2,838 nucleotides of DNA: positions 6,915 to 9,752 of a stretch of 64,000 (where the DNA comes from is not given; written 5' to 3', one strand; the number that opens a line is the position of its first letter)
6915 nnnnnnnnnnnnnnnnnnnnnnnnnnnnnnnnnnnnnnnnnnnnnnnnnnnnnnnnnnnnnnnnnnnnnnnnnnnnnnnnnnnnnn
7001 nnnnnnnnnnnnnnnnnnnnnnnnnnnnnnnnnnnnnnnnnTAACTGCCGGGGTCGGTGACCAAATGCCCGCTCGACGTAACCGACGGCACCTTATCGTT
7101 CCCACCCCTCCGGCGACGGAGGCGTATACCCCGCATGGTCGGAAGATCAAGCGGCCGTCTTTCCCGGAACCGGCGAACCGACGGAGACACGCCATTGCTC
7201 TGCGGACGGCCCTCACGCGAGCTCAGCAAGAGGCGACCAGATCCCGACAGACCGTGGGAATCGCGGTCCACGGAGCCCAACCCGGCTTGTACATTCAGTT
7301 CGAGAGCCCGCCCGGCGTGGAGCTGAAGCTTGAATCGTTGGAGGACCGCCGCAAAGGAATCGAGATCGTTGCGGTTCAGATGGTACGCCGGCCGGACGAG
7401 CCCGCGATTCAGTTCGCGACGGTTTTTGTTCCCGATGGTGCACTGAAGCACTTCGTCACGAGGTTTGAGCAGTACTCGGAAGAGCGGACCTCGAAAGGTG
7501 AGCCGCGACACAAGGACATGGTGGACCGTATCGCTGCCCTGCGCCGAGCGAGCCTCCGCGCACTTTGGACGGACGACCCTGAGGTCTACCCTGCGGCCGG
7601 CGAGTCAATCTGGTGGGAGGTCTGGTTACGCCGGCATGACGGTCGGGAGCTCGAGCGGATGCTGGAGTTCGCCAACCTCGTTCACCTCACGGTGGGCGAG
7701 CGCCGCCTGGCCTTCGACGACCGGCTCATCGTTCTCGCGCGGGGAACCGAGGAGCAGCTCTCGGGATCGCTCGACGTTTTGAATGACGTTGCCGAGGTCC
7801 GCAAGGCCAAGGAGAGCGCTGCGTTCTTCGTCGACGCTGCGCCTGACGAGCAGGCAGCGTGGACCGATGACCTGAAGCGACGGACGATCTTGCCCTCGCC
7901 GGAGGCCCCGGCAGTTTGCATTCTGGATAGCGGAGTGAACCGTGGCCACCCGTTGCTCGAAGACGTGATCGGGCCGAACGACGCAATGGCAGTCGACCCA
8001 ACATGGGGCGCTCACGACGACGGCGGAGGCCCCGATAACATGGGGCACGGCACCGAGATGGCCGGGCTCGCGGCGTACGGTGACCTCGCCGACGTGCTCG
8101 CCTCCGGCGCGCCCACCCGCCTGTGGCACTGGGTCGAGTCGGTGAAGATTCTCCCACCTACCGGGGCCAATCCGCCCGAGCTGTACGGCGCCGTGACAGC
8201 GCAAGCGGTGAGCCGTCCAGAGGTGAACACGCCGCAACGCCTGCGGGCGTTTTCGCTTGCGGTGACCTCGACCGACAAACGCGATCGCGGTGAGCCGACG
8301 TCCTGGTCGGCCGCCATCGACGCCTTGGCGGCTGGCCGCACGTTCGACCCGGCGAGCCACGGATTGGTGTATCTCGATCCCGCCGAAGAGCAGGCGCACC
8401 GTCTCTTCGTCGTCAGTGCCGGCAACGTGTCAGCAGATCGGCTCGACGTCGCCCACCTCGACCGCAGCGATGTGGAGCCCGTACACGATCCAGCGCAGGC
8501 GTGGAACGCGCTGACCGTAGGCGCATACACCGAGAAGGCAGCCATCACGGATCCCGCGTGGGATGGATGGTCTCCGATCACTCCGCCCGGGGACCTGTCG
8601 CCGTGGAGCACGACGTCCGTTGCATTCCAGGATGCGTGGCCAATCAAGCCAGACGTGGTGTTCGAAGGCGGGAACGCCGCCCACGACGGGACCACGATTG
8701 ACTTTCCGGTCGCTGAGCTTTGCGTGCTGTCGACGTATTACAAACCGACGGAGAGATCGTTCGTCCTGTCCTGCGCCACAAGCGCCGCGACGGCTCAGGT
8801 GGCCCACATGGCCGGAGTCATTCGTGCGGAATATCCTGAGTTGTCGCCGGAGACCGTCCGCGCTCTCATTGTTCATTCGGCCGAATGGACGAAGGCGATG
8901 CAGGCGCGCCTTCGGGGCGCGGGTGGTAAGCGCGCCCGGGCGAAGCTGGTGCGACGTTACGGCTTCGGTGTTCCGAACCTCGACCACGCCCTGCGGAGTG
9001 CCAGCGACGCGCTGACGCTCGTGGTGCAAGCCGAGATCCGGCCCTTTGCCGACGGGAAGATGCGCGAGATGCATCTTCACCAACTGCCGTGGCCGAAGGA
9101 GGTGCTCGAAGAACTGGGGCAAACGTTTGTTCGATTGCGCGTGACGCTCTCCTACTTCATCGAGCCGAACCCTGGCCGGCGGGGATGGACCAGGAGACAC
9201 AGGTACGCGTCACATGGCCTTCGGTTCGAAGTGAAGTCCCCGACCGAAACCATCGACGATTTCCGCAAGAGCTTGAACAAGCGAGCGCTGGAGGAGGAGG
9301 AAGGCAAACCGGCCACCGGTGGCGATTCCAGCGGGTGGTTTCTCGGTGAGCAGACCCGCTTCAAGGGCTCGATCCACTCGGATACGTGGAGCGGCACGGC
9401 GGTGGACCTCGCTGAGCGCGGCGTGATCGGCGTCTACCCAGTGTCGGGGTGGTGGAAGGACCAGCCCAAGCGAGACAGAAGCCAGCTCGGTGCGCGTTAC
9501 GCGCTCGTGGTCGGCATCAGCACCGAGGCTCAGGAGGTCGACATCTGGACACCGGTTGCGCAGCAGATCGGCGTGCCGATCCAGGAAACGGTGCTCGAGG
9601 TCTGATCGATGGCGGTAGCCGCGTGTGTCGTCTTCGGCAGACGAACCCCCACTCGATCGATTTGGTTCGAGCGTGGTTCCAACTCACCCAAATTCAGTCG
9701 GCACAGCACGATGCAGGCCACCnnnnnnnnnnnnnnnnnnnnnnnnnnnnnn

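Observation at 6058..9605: AAA+ ATPase + S8 subtilase operon resembling the ietAS anti-phage architecture, with large non-catalytic domains on the protease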

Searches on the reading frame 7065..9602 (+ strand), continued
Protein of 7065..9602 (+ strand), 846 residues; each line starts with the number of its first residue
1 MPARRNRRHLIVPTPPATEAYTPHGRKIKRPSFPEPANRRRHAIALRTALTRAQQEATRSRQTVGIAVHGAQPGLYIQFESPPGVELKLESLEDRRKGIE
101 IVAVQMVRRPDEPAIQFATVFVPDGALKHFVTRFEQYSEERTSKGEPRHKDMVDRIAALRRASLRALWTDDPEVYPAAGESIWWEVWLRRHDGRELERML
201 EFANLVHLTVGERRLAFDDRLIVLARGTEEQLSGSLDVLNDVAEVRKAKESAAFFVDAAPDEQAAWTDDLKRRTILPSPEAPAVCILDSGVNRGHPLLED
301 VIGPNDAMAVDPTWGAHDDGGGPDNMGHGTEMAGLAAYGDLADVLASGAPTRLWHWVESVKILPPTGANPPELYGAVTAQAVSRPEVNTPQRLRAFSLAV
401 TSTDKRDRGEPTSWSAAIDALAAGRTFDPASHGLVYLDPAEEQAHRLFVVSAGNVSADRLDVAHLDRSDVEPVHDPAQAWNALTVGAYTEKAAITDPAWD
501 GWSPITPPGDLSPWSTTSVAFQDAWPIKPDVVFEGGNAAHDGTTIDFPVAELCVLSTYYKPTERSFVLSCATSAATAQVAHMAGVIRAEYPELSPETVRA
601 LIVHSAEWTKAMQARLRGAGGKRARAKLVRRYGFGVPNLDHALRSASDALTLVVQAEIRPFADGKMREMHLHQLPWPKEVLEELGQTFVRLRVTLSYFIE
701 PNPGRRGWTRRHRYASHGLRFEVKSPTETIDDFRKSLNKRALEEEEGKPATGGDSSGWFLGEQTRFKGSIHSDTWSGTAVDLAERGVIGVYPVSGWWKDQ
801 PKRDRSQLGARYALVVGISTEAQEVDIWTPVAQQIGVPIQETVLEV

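Call 51: fold_search(model_id=the predicted structure, library=pdb)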
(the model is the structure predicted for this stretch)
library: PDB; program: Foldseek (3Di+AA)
matches with E <= 10: 1458; with E <= 0.001: 215
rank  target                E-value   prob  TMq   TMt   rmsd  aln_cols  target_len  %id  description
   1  3afg_B                1.4e-16  1.00  0.29  0.44  22.9       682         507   13  Crystal structure of ProN-Tk-SP from Thermococcus kodakaraensis (released 2010-08-04)
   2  3afg_A                2.8e-16  1.00  0.30  0.46  22.8       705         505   14  Crystal structure of ProN-Tk-SP from Thermococcus kodakaraensis (released 2010-08-04)
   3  9ues_B                5.0e-13  1.00  0.29  0.54   9.6       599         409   15  Crystal structure of an inactive TKSP mutant in complex with the TKS propeptide (released 2026-02-18)
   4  8jmw_A                9.0e-13  1.00  0.28  0.44  10.2       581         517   14  Fibril form of serine peptidase Vpr (released 2023-12-06)
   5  5fax_A                1.4e-12  1.00  0.31  0.56   9.8       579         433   15  Structure of subtilase SubHal from Bacillus halmapalus (released 2016-05-18)
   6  3qfh_A                2.3e-12  1.00  0.25  0.47  25.0       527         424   15  2.05 Angstrom Resolution Crystal Structure of Epidermin Leader Peptide Processing Serine Protease (EpiP) from Staphylo (released 2011-02-02)
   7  3qfh_D                4.1e-12  1.00  0.24  0.45  24.0       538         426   14  2.05 Angstrom Resolution Crystal Structure of Epidermin Leader Peptide Processing Serine Protease (EpiP) from Staphylo (released 2011-02-02)
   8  3qfh_B                1.2e-11  1.00  0.25  0.46  24.1       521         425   14  2.05 Angstrom Resolution Crystal Structure of Epidermin Leader Peptide Processing Serine Protease (EpiP) from Staphylo (released 2011-02-02)
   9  3t41_B                1.4e-11  1.00  0.25  0.47  24.1       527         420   14  1.95 Angstrom Resolution Crystal Structure of Epidermin Leader Peptide Processing Serine Protease (EpiP) S393A Mutant  (released 2011-08-17)
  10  3t41_A                1.5e-11  1.00  0.25  0.47  24.1       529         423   14  1.95 Angstrom Resolution Crystal Structure of Epidermin Leader Peptide Processing Serine Protease (EpiP) S393A Mutant  (released 2011-08-17)
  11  3qfh_C                1.8e-11  1.00  0.25  0.46  24.4       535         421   14  2.05 Angstrom Resolution Crystal Structure of Epidermin Leader Peptide Processing Serine Protease (EpiP) from Staphylo (released 2011-02-02)
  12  7am8                  4.6e-11  1.00  0.23  0.68   7.6       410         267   16  Crystal structure of Omniligase mutant W189F (released 2021-02-17)
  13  5vlp_A                2.0e-10  1.00  0.24  0.33  23.2       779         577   12  PCSK9 complex with LDLR antagonist peptide and Fab7G7 (released 2017-08-16)
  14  7am7_A                2.1e-10  1.00  0.22  0.64   8.7       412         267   17  Crystal structure of Peptiligase mutant - M222P/L217H/A225N/F189W/N218D (released 2021-02-17)
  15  7am6_B                2.6e-10  1.00  0.21  0.60   8.3       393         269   17  Crystal structure of Peptiligase mutant - L217H/M222P/A225N/F189W (released 2021-02-17)
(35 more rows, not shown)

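Call 58: search_protein_families(library=padloc, proteins=[L001:2900-3883:+, L001:3890-6397:+], max_evalue=0.001)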
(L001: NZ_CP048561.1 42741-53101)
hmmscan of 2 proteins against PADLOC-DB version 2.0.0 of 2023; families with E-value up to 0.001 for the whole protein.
L001:2900-3883:+ (328 aa): 8 families
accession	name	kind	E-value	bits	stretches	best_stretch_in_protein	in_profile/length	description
PDLC02196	IetA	-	2.5e-71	239.1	1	2-323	2-322/374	-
PDLC04232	IetA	-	7.9e-67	224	1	1-313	1-307/330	-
PDLC02195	IetA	-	1e-56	190.9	1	51-311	65-325/395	-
PDLC04231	IetA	-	1.4e-37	127.9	1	1-261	1-255/262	-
PDLC00915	TRIP13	-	2.7e-12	44.7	1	90-292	29-259/302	TRIP13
PDLC00914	TRIP13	-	1.6e-11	42.2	1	126-281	74-246/302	TRIP13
PDLC04140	mad8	-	5.6e-05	20.8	1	119-178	23-67/314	mads_8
PDLC03838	DolB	-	0.00026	18.4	0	126-192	169-240/375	-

L001:3890-6397:+ (836 aa): 5 families
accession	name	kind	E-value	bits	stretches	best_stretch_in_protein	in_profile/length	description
PDLC02198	IetS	-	6.5e-25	85.2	1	283-822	246-777/795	-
PDLC04233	IetS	-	1.7e-23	80.7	2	467-827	499-847/855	-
PDLC02197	IetS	-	3.2e-13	46.8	1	208-649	178-579/749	-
PDLC02201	IetS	-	1.4e-12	44.8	1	333-688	288-599/781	-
PDLC02199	IetS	-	1.5e-06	24.6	1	519-690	531-679/826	-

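Call 59: search_protein_families(library=ncbifam, proteins=[L001:2900-3883:+, L001:3890-6397:+], max_evalue=1e-10)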
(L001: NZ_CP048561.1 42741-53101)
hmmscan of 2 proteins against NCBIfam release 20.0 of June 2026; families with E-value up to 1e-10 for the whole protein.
L001:2900-3883:+ (328 aa): 10 families
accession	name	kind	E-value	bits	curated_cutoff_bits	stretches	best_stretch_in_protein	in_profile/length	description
NF042959.1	IteA_antiphage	equivalog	1.2e-58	199.1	510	1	15-318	15-320/367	anti-phage ATPase IteA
NF003069.1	PRK03992.1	subfamily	1.4e-33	116.6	500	1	110-320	152-370/379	proteasome-activating nucleotidase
TIGR01242.2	TIGR01242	subfamily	7e-31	107.5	500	1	111-321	136-354/362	proteasome-activating nucleotidase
TIGR01241.2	FtsH_fam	equivalog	1.1e-29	103.7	600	1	124-319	196-399/598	ATP-dependent zinc metalloprotease FtsH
NF047747.1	PrtsmActNtasePan2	equivalog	1.7e-27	96.7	700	1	111-319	173-389/397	proteasome-activating nucleotidase Pan2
TIGR01243.1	CDC48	subfamily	8.1e-26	90.5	802.65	1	111-300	475-670/733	CDC48 family AAA ATPase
NF047748.1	PrtsmActNtasePan1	equivalog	2.2e-25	89.5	750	1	96-319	155-386/405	proteasome-activating nucleotidase Pan1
NF008004.0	PRK10733.1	equivalog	6.1e-24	84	1008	1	122-305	184-375/644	ATP-dependent zinc metalloprotease FtsH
NF041006.2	cell_div_CdvC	equivalog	7.4e-23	81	650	1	77-298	90-318/370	cell division protein CdvC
TIGR03689.1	pup_AAA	equivalog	1.7e-14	53.5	504.75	1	107-268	200-380/512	proteasome ATPase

L001:3890-6397:+ (836 aa): 1 family
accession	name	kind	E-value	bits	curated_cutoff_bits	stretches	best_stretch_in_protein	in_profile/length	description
NF042956.1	IteS_antiphage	equivalog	5.7e-11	41.4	900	0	236-648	203-576/747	S8 family anti-phage peptidase IteS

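Call 82: get_annotated_region(hit=H10, flank=4000)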
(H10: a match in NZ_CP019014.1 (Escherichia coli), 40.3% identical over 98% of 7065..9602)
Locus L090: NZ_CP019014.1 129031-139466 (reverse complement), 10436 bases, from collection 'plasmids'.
description: Escherichia coli strain Ecol_AZ162 plasmid pECAZ162_KPC, complete sequence
organism: Escherichia coli (NCBI taxid 562)
taxonomy: Bacteria; Pseudomonadota; Gammaproteobacteria; Enterobacterales; Enterobacteriaceae; Escherichia; Escherichia coli
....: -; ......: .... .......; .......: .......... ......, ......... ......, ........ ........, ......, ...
typing (MOB-suite, as given by PLSDB): conjugative; replicon IncFIA,IncFII; relaxase MOBF; mating-pair formation MPF_F
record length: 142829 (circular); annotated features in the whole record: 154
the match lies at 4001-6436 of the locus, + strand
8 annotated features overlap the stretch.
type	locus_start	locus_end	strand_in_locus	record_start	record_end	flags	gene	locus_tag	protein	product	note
CDS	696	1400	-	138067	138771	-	-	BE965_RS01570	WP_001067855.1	IS6-like element IS26 family transposase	GO:0006313 - DNA transposition [Evidence IEA]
CDS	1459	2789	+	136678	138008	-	-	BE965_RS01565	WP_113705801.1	IS3 family transposase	-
CDS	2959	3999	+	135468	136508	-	-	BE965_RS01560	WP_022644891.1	ATP-binding protein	-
CDS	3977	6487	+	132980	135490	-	-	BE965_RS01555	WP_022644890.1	S8 family peptidase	-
CDS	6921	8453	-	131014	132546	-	-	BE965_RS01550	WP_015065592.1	IS3-like element ISKpn38 family transposase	GO:0006313 - DNA transposition [Evidence IEA]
CDS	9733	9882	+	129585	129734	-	ydfW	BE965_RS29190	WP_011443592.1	protein YdfW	-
CDS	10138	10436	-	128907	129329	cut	-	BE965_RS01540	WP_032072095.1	nickel resistance OB fold protein NcrY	-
predicted_resistance_gene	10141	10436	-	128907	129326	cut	ncrY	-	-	nickel resistance OB fold protein NcrY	predicted by amrfinderplus; class NICKEL; identity 100.0%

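Call 83: search_protein_families(library=padloc, proteins=[L090:2959-3996:+, L090:3977-6484:+], max_evalue=0.00001)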
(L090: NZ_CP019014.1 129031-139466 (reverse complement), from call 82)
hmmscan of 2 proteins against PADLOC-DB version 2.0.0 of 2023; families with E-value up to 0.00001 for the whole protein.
L090:2959-3996:+ (346 aa): 6 families
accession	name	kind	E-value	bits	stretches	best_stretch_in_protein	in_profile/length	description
PDLC02196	IetA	-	1.1e-73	246.8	1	2-327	2-325/374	-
PDLC04232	IetA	-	5e-73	244.4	1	1-324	1-317/330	-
PDLC02195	IetA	-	1.4e-55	187.2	1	8-335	8-345/395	-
PDLC04231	IetA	-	1.4e-40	137.7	1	1-263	1-256/262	-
PDLC00915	TRIP13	-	7.4e-11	40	1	106-297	45-254/302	TRIP13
PDLC00914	TRIP13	-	7.9e-11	39.9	1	127-271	74-235/302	TRIP13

L090:3977-6484:+ (836 aa): 7 families
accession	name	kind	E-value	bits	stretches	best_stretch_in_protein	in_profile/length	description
PDLC02198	IetS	-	2.1e-41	139.7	1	195-828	167-783/795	-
PDLC02197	IetS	-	3e-27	93.2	1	438-647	387-580/749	-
PDLC04233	IetS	-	2.5e-24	83.4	1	282-829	294-849/855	-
PDLC02201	IetS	-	3.3e-22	76.5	1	280-644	244-568/781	-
PDLC02199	IetS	-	5.5e-17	59.2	1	276-646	301-648/826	-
PDLC02200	IetS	-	6.6e-13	45.7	1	268-646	246-596/780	-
PDLC02202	IetS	-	8.1e-10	35.6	1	270-748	277-698/780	-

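Call 87: search_dna_similar(query=window:7065-9602:+, collection=phages, mode=protein, max_rows=10)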
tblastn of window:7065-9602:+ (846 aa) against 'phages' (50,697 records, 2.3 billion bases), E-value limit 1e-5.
Records with a match: 6; places in all: 6; records where one place covers at least 80% of the query: 1.
Best place of each record, by identity: <60% 6.
By first word of the organism name: Paenibacillus 4; Bacteriophage 1; Salmonella 1.
By host as written in the record: Paenibacillus larvae 2006 2; Paenibacillus larvae 2; - 1; Salmonella enterica subsp. enterica serovar Kentucky 1.
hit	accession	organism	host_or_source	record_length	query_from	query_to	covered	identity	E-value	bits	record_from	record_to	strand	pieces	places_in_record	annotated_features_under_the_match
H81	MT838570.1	Bacteriophage sp.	human fecal samples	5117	73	835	90%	36.1%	6e-109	372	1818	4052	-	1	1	record has no annotation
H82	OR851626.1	Salmonella phage S.Kent 1-2-1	Salmonella enterica subsp. enterica ...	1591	509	843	40%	43.5%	3e-73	254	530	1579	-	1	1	record has no annotation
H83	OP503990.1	Paenibacillus phage Dash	Paenibacillus larvae 2006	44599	238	607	44%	23.4%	2e-9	68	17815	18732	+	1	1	S8 peptidase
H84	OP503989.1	Paenibacillus phage Callan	Paenibacillus larvae 2006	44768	238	607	44%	23.4%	2e-9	68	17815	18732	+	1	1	S8 peptidase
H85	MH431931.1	Paenibacillus phage Yyerffej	Paenibacillus larvae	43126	238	607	44%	23.4%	3e-9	67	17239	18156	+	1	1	peptidase domain protein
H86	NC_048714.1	Paenibacillus phage Yyerffej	Paenibacillus larvae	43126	238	607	44%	23.4%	3e-9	67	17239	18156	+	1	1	S8 family peptidase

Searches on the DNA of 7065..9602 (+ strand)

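Call 60: search_dna_similar(query=L001:2900-6400:+, collection=plasmids, mode=near, max_rows=40)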
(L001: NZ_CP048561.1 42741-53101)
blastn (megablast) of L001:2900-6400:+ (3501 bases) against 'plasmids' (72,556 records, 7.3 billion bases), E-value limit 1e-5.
Records with a match: 59; places in all: 59; records where one place covers at least 80% of the query: 56.
Best place of each record, by identity: >=99% 12; 95-99% 38; 90-95% 3; 80-90% 3; 60-80% 3.
By first word of the organism name: Agrobacterium 44; Rhizobium 12; Afipia 2; Neorhizobium 1.
By predicted mobility (MOB-suite, as given by PLSDB): conjugative 39; non-mobilizable 20.
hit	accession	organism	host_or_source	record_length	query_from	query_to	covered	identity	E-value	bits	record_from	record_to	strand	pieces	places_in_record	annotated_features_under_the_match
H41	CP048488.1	Agrobacterium tumefaciens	walnut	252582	1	3501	100%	100.0%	0e+0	6466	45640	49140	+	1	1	S8 family peptidase | ATP-binding protein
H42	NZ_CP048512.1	Agrobacterium tumefaciens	walnut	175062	1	3501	100%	100.0%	0e+0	6466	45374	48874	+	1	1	S8 family peptidase | ATP-binding protein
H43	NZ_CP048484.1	Agrobacterium tumefaciens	walnut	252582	1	3501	100%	100.0%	0e+0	6466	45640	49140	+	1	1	S8 family peptidase | ATP-binding protein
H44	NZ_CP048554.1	Agrobacterium tumefaciens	walnut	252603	1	3501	100%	100.0%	0e+0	6466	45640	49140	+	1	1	S8 family peptidase | ATP-binding protein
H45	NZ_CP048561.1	Agrobacterium fabrum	walnut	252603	1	3501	100%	100.0%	0e+0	6466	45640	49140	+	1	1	S8 family peptidase | ATP-binding protein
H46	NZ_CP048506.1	Agrobacterium tumefaciens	walnut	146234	1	3501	100%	100.0%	0e+0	6466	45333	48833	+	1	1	S8 family peptidase | ATP-binding protein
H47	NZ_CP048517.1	Agrobacterium tumefaciens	walnut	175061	1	3501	100%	100.0%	0e+0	6466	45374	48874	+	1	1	S8 family peptidase | ATP-binding protein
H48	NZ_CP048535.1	Agrobacterium tumefaciens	walnut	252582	1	3501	100%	100.0%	0e+0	6466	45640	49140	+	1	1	S8 family peptidase | ATP-binding protein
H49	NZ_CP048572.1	Agrobacterium tumefaciens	walnut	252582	1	3501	100%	100.0%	0e+0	6466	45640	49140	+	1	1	S8 family peptidase | ATP-binding protein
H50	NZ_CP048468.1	Agrobacterium tumefaciens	walnut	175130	1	3501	100%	100.0%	0e+0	6466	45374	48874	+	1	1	S8 family peptidase | ATP-binding protein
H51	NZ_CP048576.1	Agrobacterium tumefaciens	-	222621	1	3501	100%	100.0%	0e+0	6460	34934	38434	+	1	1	S8 family peptidase | ATP-binding protein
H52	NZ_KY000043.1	Rhizobium rhizogenes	-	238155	1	3501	100%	99.4%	0e+0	6349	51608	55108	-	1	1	S8 family peptidase | ATP-binding protein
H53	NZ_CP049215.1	Rhizobium rhizogenes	Raspberry,cell culture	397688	1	3501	100%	97.5%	0e+0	5973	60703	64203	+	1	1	S8 family peptidase | ATP-binding protein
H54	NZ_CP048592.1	Agrobacterium tumefaciens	walnut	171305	1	3501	100%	97.3%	0e+0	5945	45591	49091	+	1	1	S8 family peptidase | ATP-binding protein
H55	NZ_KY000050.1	Agrobacterium radiobacter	-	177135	1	3501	100%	96.8%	0e+0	5840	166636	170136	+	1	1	S8 family peptidase | ATP-binding protein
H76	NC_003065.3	Agrobacterium fabrum str. C58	-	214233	1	3501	100%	95.1%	0e+0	5524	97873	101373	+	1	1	S8 family peptidase | ATP-binding protein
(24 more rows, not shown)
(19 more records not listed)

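Call 61: get_annotated_region(hit=H76, flank=1500)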
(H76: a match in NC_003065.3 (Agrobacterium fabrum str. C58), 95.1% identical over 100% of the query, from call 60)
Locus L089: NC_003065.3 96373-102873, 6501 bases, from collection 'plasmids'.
description: Agrobacterium fabrum str. C58 plasmid Ti, complete sequence
organism: Agrobacterium fabrum str. C58 (NCBI taxid 176299)
taxonomy: Bacteria; Pseudomonadota; Alphaproteobacteria; Hyphomicrobiales; Rhizobiaceae; Agrobacterium; Agrobacterium fabrum; Agrobacterium fabrum str. C58
host: -; source: -; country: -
typing (MOB-suite, as given by PLSDB): conjugative; replicon rep_cluster_490; relaxase MOBQ; mating-pair formation MPF_T
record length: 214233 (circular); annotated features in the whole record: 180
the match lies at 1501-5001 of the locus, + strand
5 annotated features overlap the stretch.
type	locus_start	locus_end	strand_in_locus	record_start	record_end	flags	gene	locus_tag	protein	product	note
CDS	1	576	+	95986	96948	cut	-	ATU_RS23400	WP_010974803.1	LysR family transcriptional regulator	-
CDS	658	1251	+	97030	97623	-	-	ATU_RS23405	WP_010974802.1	DUF6088 family protein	-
CDS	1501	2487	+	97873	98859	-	-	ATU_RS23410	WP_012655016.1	ATP-binding protein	-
CDS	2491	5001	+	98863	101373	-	-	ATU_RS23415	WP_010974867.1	S8 family peptidase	-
CDS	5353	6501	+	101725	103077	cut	-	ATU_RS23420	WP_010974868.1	LLM class flavin-dependent oxidoreductase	-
